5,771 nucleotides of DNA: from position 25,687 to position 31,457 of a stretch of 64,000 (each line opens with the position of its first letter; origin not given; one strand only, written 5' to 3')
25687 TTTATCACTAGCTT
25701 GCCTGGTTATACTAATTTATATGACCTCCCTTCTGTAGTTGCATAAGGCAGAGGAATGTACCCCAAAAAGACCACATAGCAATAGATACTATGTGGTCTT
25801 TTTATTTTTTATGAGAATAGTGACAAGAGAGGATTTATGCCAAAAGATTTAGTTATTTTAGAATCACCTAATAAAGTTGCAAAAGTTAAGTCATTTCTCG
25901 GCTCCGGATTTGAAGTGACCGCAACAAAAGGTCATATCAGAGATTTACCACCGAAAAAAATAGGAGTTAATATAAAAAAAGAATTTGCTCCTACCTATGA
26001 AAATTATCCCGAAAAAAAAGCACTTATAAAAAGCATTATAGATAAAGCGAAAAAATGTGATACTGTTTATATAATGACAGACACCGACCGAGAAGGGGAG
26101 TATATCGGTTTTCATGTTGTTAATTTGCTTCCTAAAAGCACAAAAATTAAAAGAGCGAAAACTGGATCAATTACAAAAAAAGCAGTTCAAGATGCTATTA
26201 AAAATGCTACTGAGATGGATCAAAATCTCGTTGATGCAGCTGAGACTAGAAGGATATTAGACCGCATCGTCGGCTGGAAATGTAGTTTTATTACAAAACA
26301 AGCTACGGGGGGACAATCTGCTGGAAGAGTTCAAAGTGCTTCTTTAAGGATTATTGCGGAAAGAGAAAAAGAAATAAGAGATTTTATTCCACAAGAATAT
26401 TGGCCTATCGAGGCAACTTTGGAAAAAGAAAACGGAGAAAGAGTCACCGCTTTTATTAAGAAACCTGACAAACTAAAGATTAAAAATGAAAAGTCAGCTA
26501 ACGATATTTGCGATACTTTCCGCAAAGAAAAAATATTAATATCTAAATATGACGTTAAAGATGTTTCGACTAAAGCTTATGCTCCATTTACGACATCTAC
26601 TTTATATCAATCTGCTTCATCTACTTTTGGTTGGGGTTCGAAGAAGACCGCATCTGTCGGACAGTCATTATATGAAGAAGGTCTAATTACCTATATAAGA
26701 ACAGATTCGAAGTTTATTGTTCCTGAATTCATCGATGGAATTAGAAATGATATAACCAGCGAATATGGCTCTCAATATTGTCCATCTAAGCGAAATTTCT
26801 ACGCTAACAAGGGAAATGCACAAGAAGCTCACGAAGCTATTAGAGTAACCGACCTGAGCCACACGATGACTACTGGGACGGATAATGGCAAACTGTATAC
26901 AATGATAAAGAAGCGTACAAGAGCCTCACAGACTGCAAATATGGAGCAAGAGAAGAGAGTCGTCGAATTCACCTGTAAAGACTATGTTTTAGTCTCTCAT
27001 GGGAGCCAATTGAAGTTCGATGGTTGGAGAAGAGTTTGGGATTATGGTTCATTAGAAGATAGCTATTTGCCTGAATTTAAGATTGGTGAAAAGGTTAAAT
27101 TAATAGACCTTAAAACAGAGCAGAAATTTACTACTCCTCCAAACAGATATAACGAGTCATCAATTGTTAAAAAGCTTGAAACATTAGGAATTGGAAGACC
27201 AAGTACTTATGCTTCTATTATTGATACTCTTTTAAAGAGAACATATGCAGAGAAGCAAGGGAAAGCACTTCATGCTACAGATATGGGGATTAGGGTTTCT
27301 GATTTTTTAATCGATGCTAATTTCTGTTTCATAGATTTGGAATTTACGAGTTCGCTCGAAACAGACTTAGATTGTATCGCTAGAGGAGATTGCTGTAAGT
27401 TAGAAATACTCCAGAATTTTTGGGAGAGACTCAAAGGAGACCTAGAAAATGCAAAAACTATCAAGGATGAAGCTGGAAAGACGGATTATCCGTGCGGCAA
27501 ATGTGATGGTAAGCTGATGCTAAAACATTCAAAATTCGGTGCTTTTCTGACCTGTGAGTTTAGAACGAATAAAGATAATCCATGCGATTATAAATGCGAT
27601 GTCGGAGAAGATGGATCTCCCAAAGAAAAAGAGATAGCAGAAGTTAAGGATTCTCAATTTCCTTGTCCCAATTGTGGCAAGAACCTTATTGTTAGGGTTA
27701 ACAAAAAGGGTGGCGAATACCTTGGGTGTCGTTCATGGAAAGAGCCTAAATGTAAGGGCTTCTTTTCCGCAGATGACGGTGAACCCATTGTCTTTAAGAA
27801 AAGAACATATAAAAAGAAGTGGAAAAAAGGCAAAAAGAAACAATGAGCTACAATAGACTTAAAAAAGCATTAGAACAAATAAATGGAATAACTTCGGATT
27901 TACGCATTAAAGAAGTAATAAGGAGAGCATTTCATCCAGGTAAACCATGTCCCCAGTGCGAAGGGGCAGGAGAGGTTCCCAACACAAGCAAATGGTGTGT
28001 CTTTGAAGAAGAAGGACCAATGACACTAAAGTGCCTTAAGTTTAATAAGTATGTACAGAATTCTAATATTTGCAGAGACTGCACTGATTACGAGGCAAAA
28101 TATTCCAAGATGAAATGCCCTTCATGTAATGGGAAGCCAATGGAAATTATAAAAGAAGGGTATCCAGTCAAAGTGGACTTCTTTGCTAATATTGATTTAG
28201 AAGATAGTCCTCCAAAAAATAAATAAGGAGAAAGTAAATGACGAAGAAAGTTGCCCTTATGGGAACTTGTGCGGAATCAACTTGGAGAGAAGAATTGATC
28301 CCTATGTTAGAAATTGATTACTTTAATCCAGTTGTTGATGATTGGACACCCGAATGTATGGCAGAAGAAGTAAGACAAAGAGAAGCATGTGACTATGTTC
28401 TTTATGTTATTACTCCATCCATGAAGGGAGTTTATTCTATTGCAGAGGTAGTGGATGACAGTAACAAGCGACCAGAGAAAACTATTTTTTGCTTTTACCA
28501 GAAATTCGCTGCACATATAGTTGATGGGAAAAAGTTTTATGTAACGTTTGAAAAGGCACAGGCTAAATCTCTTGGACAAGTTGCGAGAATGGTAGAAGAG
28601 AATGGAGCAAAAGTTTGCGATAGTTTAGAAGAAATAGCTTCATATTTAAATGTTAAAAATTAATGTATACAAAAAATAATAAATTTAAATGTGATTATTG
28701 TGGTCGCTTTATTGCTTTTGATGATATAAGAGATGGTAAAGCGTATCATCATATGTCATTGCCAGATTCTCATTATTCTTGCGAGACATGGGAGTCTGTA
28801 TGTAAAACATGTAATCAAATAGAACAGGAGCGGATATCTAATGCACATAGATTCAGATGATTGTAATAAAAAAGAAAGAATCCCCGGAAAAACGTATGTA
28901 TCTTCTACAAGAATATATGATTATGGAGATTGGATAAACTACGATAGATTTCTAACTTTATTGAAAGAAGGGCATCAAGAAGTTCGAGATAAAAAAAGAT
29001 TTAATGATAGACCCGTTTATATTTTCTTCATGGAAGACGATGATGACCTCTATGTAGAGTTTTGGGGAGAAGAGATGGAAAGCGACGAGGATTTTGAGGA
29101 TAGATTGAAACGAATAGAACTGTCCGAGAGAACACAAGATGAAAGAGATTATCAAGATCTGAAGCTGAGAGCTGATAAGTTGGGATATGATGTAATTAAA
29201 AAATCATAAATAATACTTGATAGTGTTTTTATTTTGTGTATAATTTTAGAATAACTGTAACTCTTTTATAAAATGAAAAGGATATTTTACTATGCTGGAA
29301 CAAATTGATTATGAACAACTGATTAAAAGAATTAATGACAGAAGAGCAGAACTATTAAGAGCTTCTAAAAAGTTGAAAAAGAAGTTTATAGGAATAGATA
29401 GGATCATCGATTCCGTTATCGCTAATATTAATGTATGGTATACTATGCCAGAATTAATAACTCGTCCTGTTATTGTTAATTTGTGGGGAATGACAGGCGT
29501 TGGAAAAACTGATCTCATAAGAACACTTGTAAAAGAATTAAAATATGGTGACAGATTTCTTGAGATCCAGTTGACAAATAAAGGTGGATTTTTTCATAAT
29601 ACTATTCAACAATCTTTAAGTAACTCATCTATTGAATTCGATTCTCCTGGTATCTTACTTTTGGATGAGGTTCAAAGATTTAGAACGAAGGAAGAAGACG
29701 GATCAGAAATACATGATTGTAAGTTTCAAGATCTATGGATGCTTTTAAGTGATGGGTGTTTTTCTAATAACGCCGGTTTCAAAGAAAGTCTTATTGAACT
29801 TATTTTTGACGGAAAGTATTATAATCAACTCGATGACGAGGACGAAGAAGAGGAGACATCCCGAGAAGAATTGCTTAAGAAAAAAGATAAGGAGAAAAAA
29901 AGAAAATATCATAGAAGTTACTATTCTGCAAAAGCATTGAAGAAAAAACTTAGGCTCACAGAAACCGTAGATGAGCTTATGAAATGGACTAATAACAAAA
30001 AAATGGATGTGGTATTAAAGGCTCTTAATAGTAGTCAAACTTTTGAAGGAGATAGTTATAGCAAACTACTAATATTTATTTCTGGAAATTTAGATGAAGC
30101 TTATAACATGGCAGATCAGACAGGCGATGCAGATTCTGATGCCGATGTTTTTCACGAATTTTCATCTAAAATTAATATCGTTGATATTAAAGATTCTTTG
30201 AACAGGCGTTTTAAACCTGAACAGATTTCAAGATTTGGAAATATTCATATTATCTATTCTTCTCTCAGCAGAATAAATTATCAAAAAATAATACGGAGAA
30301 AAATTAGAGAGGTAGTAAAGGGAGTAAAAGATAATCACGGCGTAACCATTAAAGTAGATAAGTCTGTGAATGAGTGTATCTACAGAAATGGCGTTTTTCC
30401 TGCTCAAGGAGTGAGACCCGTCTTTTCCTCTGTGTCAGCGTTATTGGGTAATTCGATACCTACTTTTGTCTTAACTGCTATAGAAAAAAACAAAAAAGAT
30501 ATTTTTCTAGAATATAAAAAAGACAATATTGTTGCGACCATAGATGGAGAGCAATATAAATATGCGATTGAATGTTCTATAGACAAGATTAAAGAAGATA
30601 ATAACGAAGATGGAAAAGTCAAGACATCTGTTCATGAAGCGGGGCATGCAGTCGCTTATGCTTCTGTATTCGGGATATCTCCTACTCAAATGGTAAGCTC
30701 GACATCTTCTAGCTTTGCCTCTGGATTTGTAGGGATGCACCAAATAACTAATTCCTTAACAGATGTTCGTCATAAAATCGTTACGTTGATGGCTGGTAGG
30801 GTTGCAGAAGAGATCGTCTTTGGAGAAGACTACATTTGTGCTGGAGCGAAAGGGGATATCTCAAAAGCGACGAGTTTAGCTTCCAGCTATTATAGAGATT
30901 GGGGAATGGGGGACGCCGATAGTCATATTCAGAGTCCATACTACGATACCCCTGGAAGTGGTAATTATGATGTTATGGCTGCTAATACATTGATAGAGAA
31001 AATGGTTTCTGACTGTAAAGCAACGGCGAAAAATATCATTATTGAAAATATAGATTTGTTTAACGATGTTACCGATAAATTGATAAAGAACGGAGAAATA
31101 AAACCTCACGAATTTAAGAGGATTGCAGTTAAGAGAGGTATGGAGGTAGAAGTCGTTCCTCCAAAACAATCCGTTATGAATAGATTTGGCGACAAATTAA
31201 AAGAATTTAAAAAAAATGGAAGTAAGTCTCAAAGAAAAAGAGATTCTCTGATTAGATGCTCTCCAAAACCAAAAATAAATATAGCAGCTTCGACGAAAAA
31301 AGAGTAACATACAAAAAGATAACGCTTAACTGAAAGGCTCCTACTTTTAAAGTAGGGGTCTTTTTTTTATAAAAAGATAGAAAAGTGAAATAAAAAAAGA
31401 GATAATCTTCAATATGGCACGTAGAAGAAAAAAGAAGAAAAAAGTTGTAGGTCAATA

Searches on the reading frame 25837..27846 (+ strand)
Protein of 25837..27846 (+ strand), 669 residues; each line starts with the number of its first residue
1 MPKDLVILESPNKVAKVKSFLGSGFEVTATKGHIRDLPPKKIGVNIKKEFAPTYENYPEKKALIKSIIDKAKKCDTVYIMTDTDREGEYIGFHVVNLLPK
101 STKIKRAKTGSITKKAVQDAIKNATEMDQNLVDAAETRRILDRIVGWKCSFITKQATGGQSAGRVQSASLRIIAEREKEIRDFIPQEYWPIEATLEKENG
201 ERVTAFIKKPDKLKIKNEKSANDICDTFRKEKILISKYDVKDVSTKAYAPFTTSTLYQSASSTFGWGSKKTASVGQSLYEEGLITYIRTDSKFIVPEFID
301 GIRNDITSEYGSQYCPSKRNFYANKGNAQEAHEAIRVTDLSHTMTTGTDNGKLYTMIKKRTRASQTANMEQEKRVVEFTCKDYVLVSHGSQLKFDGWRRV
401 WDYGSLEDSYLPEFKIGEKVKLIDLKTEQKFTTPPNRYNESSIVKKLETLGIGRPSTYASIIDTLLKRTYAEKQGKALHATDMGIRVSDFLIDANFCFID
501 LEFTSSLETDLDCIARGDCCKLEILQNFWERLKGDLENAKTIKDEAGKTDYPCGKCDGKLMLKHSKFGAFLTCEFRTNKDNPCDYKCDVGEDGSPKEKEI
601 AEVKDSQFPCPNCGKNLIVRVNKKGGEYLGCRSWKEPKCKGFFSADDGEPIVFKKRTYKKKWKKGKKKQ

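Call 7: search_protein_families(library=phrogs, proteins=[window:25837-27846:+], max_evalue=0.001)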
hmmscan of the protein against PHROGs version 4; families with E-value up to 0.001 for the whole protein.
window:25837-27846:+ (669 aa): 2 families
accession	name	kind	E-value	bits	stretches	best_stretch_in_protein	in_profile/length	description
phrog_13226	-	unknown function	1.6e-118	398.2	1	3-579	2-647/726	-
phrog_29825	-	unknown function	4.5e-05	24.2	0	604-653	184-229/277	-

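Call 103: search_dna_similar(query=window:25837-27846:+, collection=phages, mode=protein, max_rows=12)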
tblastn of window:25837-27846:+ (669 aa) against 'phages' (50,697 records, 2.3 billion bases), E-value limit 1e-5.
Records with a match: 53; places in all: 54; records where one place covers at least 80% of the query: 25.
Best place of each record, by identity: <60% 53.
By first word of the organism name: Listeria 21; Bacteriophage 12; Acinetobacter 4; Enterococcus 4; Staphylococcus 3; Yersinia 2; Streptococcus 2; Microcystis 1; Salmonella 1; Cobetia 1; and 2 more.
By host as written in the record: Listeria monocytogenes 21; - 18; Staphylococcus aureus 3; Enterococcus faecalis 2; Microcystis sp. SG03 1; Yersinia ruckeri 1; Yersinia ruckeri serovar I strain RS41 1; Cobetia marina DSMZ 4741 1; and 5 more.
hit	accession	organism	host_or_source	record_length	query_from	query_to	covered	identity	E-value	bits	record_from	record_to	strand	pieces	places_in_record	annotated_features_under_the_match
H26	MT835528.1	Bacteriophage sp.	human fecal samples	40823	1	650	97%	36.9%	9e-119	396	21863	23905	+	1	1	record has no annotation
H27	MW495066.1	Microcystis phage MaAM05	Microcystis sp. SG03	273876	3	633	94%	36.3%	3e-114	383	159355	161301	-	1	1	topA: DNA topoisomerase 1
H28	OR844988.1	Staphylococcus phage SA 1306 Kay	Staphylococcus aureus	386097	4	646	96%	34.6%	5e-100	342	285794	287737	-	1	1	record has no annotation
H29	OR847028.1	Listeria phage LM 4-11-1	Listeria monocytogenes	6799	1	639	96%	34.5%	2e-92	319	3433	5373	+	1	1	record has no annotation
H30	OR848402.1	Listeria phage LM 4-14-1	Listeria monocytogenes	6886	1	639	96%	34.5%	2e-92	319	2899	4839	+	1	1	record has no annotation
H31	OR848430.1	Listeria phage LM 4-14-1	Listeria monocytogenes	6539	1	639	96%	34.5%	3e-92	319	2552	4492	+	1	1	record has no annotation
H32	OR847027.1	Listeria phage LM 4-11-1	Listeria monocytogenes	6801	1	639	96%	34.5%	3e-92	319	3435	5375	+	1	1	record has no annotation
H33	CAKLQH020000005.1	Acinetobacter phage MD-2021a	not known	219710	3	642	96%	33.7%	7e-106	359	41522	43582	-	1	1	topA_1: DNA topoisomerase I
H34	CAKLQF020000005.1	Acinetobacter phage MD-2021a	not known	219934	3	642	96%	33.7%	7e-106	359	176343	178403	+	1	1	topA_1: DNA topoisomerase I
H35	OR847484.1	Listeria phage LM 4-11-1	Listeria monocytogenes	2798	3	643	96%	33.6%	4e-97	324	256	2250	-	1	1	record has no annotation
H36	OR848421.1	Listeria phage LM 4-14-1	Listeria monocytogenes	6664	3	643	96%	33.6%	6e-94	324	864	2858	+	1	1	record has no annotation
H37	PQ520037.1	Enterococcus phage IME_EF3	-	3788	3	639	95%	33.3%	1e-94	322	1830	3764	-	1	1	record has no annotation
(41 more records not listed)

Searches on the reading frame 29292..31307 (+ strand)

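Call 7: search_protein_families(library=phrogs, proteins=[window:29292-31307:+], max_evalue=0.001)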
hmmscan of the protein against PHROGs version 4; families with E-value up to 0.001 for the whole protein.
window:29292-31307:+ (671 aa): 3 families
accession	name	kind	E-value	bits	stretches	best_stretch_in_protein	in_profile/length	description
phrog_4871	-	other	2e-15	57.3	1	288-418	628-757/764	ATP-dependent protease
phrog_30773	-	unknown function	1.3e-13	51.2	1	413-607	391-602/666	-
phrog_168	-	DNA, RNA and nucleotide metabolism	3.6e-05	24.6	1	63-132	46-114/314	clamp loader of DNA polymerase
